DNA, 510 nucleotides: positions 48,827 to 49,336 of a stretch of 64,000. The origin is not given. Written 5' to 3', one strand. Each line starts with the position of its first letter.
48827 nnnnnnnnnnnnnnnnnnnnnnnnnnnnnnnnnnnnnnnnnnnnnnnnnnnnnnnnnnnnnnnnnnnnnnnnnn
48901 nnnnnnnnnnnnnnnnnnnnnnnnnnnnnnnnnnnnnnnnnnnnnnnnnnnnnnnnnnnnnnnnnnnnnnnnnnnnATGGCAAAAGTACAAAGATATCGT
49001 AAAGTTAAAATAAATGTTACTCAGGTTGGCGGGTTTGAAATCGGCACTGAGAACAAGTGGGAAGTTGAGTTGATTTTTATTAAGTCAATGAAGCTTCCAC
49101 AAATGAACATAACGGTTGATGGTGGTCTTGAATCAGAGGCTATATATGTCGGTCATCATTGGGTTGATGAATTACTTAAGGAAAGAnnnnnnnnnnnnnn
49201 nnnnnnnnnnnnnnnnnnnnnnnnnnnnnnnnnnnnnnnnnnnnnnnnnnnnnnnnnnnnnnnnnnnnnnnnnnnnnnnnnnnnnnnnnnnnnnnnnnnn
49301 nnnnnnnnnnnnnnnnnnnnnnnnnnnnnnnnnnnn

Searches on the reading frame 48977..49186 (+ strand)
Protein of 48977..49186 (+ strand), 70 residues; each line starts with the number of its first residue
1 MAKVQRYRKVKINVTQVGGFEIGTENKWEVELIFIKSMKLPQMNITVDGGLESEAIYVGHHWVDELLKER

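Call 56: search_protein_families(library=pfam, proteins=[window:48977-49186:+], max_evalue=0.01)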
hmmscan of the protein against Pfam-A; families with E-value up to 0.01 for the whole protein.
window:48977-49186:+ (70 aa): 0 families

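Call 62: find_homologous_proteins(query=window:48977-49186:+, max_evalue=0.001)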
Query window:48977-49186:+ (70 aa): 2 proteins with E <= 0.001 among 2 candidates.
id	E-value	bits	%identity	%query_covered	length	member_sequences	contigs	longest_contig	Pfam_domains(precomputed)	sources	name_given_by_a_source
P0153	3.4e-39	149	100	100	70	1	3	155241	-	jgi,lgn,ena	-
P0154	7.7e-30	119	79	100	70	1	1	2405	-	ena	-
